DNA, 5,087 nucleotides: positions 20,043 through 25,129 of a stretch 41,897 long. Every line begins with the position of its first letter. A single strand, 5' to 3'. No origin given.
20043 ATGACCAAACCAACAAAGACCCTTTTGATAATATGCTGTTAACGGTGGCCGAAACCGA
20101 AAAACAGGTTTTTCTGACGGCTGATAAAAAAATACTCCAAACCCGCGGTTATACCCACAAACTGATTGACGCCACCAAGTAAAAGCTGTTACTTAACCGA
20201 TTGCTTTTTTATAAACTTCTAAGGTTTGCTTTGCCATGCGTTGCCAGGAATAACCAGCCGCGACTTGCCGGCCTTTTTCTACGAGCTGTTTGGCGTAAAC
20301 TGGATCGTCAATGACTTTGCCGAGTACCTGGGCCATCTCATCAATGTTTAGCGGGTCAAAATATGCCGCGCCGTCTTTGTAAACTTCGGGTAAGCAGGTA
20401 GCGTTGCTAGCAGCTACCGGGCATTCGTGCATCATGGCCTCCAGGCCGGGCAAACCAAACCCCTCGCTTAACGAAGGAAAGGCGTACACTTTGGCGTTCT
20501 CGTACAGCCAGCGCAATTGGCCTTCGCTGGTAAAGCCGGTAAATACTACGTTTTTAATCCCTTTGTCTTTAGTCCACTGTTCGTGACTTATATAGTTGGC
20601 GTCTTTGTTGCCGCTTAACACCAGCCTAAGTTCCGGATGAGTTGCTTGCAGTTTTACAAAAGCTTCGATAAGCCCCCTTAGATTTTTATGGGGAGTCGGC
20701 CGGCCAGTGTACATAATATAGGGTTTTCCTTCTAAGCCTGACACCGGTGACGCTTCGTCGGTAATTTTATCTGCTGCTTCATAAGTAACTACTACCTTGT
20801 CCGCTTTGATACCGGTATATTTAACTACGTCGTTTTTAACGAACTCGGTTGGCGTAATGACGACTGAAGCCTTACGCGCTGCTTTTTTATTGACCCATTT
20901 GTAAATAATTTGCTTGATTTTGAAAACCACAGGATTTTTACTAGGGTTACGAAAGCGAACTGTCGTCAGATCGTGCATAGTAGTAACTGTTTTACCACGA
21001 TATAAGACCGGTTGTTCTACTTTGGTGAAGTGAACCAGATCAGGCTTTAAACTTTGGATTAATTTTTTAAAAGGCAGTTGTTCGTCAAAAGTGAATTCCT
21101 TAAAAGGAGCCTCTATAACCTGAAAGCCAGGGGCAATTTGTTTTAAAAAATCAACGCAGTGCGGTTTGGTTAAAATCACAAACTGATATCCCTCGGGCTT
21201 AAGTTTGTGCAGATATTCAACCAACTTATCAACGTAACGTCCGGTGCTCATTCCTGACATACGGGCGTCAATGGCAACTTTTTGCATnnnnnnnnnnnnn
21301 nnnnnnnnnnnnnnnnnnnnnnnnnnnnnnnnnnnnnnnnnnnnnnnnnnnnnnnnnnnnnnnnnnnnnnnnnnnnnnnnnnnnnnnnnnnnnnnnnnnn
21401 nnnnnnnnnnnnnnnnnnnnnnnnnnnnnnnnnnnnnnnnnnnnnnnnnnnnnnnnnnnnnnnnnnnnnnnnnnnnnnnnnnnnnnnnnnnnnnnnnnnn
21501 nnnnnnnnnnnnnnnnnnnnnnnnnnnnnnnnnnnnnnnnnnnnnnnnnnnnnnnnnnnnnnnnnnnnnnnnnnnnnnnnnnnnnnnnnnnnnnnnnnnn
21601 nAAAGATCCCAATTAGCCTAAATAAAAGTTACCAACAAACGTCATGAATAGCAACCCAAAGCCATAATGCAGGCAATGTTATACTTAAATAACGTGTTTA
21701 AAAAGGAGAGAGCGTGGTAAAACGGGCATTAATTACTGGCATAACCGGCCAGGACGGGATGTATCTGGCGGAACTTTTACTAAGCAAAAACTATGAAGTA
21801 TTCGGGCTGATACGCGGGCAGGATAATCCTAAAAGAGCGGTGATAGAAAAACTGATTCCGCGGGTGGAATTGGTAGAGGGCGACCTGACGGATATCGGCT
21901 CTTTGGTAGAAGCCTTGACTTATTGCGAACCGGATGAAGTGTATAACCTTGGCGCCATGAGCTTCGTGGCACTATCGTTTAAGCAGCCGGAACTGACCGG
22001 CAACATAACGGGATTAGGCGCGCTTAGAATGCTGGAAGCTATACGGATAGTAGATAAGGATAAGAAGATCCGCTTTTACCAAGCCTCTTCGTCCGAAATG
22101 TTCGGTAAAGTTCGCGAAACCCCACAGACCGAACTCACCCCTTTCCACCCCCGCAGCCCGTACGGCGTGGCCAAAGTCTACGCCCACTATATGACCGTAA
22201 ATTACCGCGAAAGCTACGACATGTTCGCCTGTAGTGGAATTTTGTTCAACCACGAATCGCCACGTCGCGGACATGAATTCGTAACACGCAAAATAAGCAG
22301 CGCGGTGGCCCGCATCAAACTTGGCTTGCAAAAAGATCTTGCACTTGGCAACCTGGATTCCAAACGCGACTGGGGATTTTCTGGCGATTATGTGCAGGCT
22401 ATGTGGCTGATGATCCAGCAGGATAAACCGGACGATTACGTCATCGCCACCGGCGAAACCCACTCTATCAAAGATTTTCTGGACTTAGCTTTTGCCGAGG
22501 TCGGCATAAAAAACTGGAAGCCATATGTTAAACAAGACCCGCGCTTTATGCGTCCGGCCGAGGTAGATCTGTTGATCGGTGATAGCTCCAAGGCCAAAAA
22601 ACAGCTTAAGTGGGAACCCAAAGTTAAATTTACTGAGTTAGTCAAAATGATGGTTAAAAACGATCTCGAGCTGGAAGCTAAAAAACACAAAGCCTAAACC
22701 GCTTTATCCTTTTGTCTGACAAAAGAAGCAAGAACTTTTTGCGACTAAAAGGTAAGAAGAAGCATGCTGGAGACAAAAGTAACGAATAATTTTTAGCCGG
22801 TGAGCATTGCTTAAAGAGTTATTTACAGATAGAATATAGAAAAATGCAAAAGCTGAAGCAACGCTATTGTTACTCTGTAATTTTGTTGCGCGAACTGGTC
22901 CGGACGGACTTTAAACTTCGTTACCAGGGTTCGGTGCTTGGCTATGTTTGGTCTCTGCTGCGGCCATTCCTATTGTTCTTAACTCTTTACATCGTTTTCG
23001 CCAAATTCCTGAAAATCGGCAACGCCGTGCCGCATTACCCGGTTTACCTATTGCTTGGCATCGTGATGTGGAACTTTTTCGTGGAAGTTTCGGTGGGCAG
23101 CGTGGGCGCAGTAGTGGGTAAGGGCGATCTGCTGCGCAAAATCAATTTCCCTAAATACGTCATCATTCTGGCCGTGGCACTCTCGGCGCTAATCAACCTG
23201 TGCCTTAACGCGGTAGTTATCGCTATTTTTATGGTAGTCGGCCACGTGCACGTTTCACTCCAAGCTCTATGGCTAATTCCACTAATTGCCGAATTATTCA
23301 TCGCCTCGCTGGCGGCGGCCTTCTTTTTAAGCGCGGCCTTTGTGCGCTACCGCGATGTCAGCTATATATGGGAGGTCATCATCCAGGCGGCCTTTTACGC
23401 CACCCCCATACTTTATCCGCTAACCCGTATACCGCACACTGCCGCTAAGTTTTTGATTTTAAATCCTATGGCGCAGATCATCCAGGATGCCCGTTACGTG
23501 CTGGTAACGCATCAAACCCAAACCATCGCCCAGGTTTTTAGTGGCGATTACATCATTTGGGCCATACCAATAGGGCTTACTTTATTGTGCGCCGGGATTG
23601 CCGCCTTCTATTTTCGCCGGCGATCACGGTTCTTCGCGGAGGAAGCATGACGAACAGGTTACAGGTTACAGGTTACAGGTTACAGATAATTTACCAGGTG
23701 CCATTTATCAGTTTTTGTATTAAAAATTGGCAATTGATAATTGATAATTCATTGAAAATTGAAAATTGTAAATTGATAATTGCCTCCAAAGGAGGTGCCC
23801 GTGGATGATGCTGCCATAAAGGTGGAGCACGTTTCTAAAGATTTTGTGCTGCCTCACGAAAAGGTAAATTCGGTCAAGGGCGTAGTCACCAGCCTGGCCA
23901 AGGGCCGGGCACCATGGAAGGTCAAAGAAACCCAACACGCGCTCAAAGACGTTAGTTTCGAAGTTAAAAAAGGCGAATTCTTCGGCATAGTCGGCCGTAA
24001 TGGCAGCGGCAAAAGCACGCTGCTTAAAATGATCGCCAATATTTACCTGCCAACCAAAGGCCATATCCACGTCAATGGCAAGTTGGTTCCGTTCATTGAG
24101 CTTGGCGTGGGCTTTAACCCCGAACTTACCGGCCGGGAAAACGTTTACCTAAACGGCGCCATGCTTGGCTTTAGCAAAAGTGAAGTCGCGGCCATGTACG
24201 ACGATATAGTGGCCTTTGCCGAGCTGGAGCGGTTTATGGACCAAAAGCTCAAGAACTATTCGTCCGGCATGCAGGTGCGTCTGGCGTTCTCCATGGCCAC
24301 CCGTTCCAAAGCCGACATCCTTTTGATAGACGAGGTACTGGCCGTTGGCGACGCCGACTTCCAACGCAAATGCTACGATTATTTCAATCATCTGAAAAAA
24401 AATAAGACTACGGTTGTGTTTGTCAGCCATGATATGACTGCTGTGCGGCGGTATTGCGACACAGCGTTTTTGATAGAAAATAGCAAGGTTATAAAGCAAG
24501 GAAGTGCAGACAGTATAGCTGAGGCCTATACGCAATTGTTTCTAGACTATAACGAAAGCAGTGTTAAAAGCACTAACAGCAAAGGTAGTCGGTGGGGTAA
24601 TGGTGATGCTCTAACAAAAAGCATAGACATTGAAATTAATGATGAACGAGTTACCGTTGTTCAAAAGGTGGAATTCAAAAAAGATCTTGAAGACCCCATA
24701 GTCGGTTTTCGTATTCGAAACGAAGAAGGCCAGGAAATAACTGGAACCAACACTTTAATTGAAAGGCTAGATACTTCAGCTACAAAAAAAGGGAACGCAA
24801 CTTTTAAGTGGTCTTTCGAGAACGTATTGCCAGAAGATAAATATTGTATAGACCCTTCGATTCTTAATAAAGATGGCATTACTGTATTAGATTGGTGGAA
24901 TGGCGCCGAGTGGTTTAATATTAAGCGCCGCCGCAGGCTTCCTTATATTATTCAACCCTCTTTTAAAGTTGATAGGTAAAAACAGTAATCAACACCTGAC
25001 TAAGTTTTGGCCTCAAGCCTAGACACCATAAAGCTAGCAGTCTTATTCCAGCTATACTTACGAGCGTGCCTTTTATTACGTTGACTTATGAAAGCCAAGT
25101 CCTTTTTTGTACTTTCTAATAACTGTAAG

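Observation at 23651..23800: A 150-nt wzm-wzt spacer made almost entirely of two different heptamer arrays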

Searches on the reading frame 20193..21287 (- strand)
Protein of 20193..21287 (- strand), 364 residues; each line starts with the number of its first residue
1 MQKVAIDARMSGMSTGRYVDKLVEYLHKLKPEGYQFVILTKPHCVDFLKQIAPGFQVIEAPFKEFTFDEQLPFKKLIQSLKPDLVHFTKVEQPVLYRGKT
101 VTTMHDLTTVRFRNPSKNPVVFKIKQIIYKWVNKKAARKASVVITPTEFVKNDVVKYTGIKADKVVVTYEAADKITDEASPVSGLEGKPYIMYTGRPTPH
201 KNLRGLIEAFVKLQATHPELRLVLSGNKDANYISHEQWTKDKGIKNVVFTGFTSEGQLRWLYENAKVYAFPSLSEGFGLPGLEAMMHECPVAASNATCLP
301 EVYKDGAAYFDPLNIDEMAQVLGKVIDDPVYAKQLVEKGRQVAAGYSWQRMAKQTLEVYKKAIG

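Call 6: search_protein_families(library=pfam, proteins=[window:20193-21287:-])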
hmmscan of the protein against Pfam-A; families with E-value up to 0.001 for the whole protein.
window:20193-21287:- (364 aa): 7 families
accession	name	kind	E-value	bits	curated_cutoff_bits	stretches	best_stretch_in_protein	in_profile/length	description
PF00534.26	Glycos_transf_1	-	7.1e-31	107.5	26.4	1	180-341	6-171/172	Glycosyl transferases group 1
PF13692.12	Glyco_trans_1_4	-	9.3e-23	81.5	27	1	189-328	2-142/142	Glycosyl transferases group 1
PF13439.12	Glyco_transf_4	-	7.6e-13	49.3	28.5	1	16-170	5-164/170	Glycosyltransferase Family 4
PF20706.3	GT4-conflict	-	8.2e-10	38.7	26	1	179-301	190-318/385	Family 4 Glycosyltransferase in conflict systems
PF13524.12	Glyco_trans_1_2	-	3.6e-08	33.9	25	1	213-356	9-143/144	Glycosyl transferase-like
PF13579.12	Glyco_trans_4_4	-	0.00014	22.7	29.7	1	33-167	18-154/158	Glycosyl transferase 4-like domain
PF13477.12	Glyco_trans_4_2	-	0.00017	22.2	23.4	1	24-136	15-132/139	Glycosyl transferase 4-like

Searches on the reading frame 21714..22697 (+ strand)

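Call 6: search_protein_families(library=pfam, proteins=[window:21714-22697:+])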
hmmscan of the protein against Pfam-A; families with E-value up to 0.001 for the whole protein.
window:21714-22697:+ (327 aa): 5 families
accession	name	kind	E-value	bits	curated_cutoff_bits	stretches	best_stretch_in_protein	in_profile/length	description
PF16363.11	GDP_Man_Dehyd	-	1.3e-132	442.7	27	1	6-313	1-332/332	GDP-mannose 4,6 dehydratase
PF01370.27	Epimerase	-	1.5e-65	221.4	20.9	1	5-245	1-240/240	NAD dependent epimerase/dehydratase family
PF05368.20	NmrA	-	2.5e-06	27.8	27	1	3-69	3-68/298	NmrA-like family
PF04321.23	RmlD_sub_bind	-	2e-05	24.3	27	1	4-174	2-149/287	RmlD substrate binding domain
PF13460.12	NAD_binding_10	-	0.00049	20.4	27.2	1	9-71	1-61/184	NAD(P)H-binding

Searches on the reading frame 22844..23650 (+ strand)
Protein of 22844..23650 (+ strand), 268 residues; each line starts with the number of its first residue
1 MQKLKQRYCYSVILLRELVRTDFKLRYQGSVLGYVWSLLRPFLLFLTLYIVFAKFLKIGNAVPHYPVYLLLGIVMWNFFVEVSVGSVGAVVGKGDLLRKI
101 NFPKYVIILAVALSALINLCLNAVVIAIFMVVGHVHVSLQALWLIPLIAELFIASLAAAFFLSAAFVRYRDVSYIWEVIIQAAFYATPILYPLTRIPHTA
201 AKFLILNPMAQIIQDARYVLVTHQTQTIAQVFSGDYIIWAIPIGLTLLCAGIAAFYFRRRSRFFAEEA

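Call 6: search_protein_families(library=pfam, proteins=[window:22844-23650:+])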
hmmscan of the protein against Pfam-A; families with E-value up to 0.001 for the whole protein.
window:22844-23650:+ (268 aa): 1 family
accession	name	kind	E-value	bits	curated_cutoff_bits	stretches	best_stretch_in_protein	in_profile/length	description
PF01061.29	ABC2_membrane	-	4e-15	56.4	26.9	1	15-219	3-209/211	ABC-2 type transporter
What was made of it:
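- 22844..23650 (+): wzm, the ABC-2 permease gene. It ends GCA TGA, so the last four bases are ATGA. Pfam ABC2_membrane 4e-15 (call 6).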

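Call 7: find_related_loci(query=window:22844-23650:+, collection=genome_contigs, flank=10000)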
Query window:22844-23650:+ (268 aa) in genome_contigs; peptide patterns used: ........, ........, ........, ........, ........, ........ (x = any residue, [..] = any of these).
323 stretches matched a pattern; 279 encode a relative of the query (tblastn E <= 1e-3); the best 80 are kept; 80 distinct loci.
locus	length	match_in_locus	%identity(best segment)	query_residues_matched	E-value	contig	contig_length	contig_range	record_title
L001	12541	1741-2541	76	1-267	5e-131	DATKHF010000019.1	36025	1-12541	MAG TPA_asm: Candidatus Saccharimonadales bacterium isolate SMAG_U14570 k141_92032, whole genome shotgun sequence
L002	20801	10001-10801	70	1-267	2e-124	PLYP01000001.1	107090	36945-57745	MAG: Candidatus Saccharibacteria bacterium isolate palsa_1333 73.20120700_P3D.261_contig_40757, whole genome shotgun seq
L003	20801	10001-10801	70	1-267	8e-124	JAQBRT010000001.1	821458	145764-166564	MAG: Candidatus Saccharibacteria bacterium isolate RYN_408 scaffold_1405176, whole genome shotgun sequence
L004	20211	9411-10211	68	1-267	9e-124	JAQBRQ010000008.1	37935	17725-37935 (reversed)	MAG: Candidatus Saccharibacteria bacterium isolate RYN_405 scaffold_4526404, whole genome shotgun sequence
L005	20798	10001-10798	69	1-267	9e-124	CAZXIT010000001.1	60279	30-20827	MAG TPA_asm: uncultured Candidatus Saccharibacteria bacterium isolate SRP200132_co1_116 genome assembly, contig: NODE_74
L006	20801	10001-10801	76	1-267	2e-121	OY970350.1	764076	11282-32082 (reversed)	MAG: uncultured bacterium isolate MFD09567.bin.c.1 genome assembly, chromosome: 1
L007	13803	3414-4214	69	1-267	2e-121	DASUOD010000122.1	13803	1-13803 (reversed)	MAG TPA_asm: Candidatus Saccharimonadales bacterium isolate SMAG_U1619 k141_552693, whole genome shotgun sequence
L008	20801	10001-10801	68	1-267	3e-121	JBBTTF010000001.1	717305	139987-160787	MAG: Patescibacteria group bacterium isolate H32-bin025_1 H32_bin025_1_000000000001, whole genome shotgun sequence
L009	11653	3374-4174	69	1-267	7e-121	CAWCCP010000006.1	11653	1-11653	MAG: uncultured bacterium isolate MFD04434.bin.2.42 genome assembly, contig: contig_48927, whole genome shotgun sequence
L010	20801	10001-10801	69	1-267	7e-121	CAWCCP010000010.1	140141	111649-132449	MAG: uncultured bacterium isolate MFD04434.bin.2.42 genome assembly, contig: contig_59140, whole genome shotgun sequence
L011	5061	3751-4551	68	1-267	5e-121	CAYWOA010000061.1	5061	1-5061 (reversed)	MAG TPA_asm: uncultured Candidatus Saccharibacteria bacterium isolate SRP135725_co1_623 genome assembly, contig: NODE_26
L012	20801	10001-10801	67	1-267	3e-120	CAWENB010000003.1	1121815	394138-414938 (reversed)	MAG: Candidatus Saccharimonadia bacterium isolate MFD02248.bin.2.138 genome assembly, contig: contig_50194, whole genome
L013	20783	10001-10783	74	7-267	2e-120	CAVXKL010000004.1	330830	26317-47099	MAG: uncultured bacterium isolate MFD09567.bin.2.17 genome assembly, contig: contig_52869, whole genome shotgun sequence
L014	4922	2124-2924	75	1-267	1e-120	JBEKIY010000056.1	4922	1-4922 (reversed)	MAG: Candidatus Saccharimonadales bacterium isolate SPRUCE 310 SPRUCE_310_56, whole genome shotgun sequence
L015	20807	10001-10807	71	1-267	1e-119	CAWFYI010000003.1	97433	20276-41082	MAG: uncultured Candidatus Saccharibacteria bacterium isolate MFD05442.bin.1.25 genome assembly, contig: contig_6260, wh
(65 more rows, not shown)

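Call 13: find_encoding_contigs(protein=window:22844-23650:+, flank=10000, max_places=10)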
Protein window:22844-23650:+ (268 aa): 1 contig read that carries it; 1 place shown.
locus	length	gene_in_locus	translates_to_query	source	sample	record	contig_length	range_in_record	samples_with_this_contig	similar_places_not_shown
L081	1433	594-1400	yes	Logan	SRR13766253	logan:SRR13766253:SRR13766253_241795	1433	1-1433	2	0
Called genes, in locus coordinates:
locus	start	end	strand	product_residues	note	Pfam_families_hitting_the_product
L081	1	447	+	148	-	?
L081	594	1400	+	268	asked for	PF01061:ABC2_membrane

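Call 40: find_homologous_proteins(query=window:22844-23650:+, max_evalue=1e-60)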
Query window:22844-23650:+ (268 aa): 7712 proteins with E <= 1e-60 among 8000 candidates; the best 120 are listed.
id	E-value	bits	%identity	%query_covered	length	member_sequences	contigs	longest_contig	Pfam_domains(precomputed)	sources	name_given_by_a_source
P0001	6.5e-167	571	100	100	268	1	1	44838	PF01061.30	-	-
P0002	4.4e-144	497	86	100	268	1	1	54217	PF01061.30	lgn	-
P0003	6.6e-128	444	74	100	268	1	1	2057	PF01061.30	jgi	jgi:ABC-2 type transport system permease protein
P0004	1.7e-127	442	76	100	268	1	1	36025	PF01061.30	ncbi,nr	ncbi:MAG TPA: ABC transporter permease [Candidatus Saccharimonadales bacterium]|nr:ABC transporter p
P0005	5.7e-127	441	76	100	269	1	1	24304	PF01061.30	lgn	-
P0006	1.2e-126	439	76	100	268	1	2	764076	PF01061.30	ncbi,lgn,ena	-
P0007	3.4e-126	438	77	100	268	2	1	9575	PF01061.30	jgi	jgi:ABC-2 type transport system permease protein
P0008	3.7e-126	438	76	100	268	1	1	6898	PF01061.30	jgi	jgi:ABC-2 type transport system permease protein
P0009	3.8e-126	438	76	100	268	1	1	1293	PF01061.30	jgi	jgi:ABC-2 type transport system permease protein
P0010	3.9e-126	438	75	100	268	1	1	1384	PF01061.30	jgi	jgi:ABC-2 type transport system permease protein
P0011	4.1e-126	438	75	100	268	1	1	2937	PF01061.30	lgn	-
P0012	5.8e-126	437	74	100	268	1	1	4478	PF01061.30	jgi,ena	-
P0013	6.2e-126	437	75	100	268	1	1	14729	PF01061.30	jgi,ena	jgi:ABC-2 type transport system permease protein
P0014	7.0e-126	437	74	100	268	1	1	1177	PF01061.30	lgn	-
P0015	7.6e-126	437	75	100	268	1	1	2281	PF01061.30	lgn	-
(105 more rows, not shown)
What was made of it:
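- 22844..23650 (+): Relatives of 60-86% identity are all Saccharibacteria MAGs (calls 7, 40).
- On Cyanobacterial STRR elements: All wzm relatives are Saccharibacteria/Patescibacteria MAGs (calls 7, 40).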

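Call 41: find_encoding_contigs(protein=P0002, flank=10000, max_places=5)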
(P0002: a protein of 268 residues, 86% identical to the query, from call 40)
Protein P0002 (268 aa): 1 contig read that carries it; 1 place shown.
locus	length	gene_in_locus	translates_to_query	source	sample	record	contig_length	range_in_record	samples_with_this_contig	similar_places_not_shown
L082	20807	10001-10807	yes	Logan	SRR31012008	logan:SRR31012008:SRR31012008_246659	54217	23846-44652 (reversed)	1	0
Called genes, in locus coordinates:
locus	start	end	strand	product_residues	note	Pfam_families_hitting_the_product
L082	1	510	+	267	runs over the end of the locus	-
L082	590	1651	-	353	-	PF02463:SMC_N, PF13175:AAA_15, PF13476:AAA_23, PF13514:AAA_27 (faint), PF13304:AAA_21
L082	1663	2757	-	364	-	PF00712:DNA_pol3_beta, PF02767:DNA_pol3_beta_2, PF02768:DNA_pol3_beta_3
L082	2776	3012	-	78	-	-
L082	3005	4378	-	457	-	PF11638:DnaA_N, PF00308:Bac_DnaA, PF01695:IstB_IS21 (weak), PF00004:AAA (faint), PF08299:Bac_DnaA_C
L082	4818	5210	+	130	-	PF00825:Ribonuclease_P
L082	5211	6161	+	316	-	PF02096:60KD_IMP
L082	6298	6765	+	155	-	PF01424:R3H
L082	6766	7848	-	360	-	PF13439:Glyco_transf_4 (weak), PF20706:GT4-conflict, PF00534:Glycos_transf_1, PF13692:Glyco_trans_1_4, PF13524:Glyco_trans_1_2 (weak)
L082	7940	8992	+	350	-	PF01370:Epimerase, PF04321:RmlD_sub_bind, PF16363:GDP_Man_Dehyd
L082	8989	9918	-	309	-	PF01370:Epimerase, PF04321:RmlD_sub_bind, PF07993:NAD_binding_4 (faint), PF13460:NAD_binding_10 (weak), PF16363:GDP_Man_Dehyd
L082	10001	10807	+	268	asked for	PF01061:ABC2_membrane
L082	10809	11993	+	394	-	PF00005:ABC_tran, PF13304:AAA_21 (faint), PF14524:Wzt_C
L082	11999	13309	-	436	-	PF13439:Glyco_transf_4 (faint), PF20706:GT4-conflict (faint), PF00534:Glycos_transf_1, PF13692:Glyco_trans_1_4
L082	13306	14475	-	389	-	PF20706:GT4-conflict, PF00534:Glycos_transf_1, PF13692:Glyco_trans_1_4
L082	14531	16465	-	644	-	PF01453:B_lectin (faint)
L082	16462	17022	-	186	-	-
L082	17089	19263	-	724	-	PF04138:GtrA_DPMS_TM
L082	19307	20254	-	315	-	PF00535:Glycos_transf_2, PF13641:Glyco_tranf_2_3 (weak)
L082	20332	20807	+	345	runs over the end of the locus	PF00483:NTP_transferase, PF12804:NTP_transf_3, PF22640:ManC_GMP_beta-helix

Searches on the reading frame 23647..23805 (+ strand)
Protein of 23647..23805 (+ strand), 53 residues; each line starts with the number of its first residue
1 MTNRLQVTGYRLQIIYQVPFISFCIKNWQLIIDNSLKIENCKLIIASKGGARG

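Call 78: search_protein_families(library=pfam, proteins=[window:23647-23805:+], max_evalue=1)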
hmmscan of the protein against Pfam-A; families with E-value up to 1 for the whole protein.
seq(53 aa): 0 families
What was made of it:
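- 23647..23808 (+): Bridging small ORF (sORF4) of 53 codons. Its ATG overlaps the wzm TGA (ATGA). Its TGA stop is 23806-23808, 5 nt inside wzt (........). No Pfam match (call 78).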

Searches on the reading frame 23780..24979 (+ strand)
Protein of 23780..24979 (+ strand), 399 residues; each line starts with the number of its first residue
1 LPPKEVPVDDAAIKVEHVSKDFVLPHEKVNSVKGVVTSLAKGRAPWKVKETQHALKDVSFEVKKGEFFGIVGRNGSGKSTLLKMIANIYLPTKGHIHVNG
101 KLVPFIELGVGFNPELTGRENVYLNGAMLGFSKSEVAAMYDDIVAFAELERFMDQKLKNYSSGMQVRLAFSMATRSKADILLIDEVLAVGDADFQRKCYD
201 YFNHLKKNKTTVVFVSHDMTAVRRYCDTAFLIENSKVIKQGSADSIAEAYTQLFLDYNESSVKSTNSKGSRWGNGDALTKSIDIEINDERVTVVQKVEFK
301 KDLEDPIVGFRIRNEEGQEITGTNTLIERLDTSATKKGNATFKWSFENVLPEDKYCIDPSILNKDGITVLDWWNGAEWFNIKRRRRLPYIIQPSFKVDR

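Call 6: search_protein_families(library=pfam, proteins=[window:23801-24979:+])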
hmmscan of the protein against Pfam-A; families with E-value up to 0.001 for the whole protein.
window:23801-24979:+ (392 aa): 7 families
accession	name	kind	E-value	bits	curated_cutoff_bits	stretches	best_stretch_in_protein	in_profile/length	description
PF00005.33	ABC_tran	-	6e-23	82.4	25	1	48-179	1-135/137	ABC transporter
PF14524.12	Wzt_C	-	1.1e-17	64.7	30.4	1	281-375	31-130/143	Wzt C-terminal domain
PF13304.12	AAA_21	-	3.3e-07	31.1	27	0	60-81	1-22/304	AAA domain, putative AbiEii toxin, Type IV TA system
PF13555.12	AAA_29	-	3.3e-05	24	27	1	50-92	14-55/61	P-loop containing region of AAA domain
PF02463.25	SMC_N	-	0.00024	21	40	0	59-78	25-44/220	RecF/RecN/SMC N terminal domain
PF13175.12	AAA_15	-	0.00054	20.1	32.1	1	52-314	18-180/374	AAA ATPase domain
PF13476.12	AAA_23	-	0.00075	20.6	27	1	49-78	11-39/201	AAA domain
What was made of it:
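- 23801..24979 (+): wzt, the ABC ATPase gene with a Wzt_C domain. It starts at GTG. Pfam ABC_tran and Wzt_C (call 6).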

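Call 39: find_encoding_contigs(protein=window:23801-24979:+, flank=10000, max_places=10)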
Protein window:23801-24979:+ (392 aa): no gene with exactly this product is on record in the collection.

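Call 65: find_encoding_contigs(protein=window:23780-24979:+, flank=10000, max_places=10)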
Protein window:23780-24979:+ (399 aa): no gene with exactly this product is on record in the collection.
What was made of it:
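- Tried and rejected: Wzt look-ups with two alternative starts found nothing (calls 39, 65).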
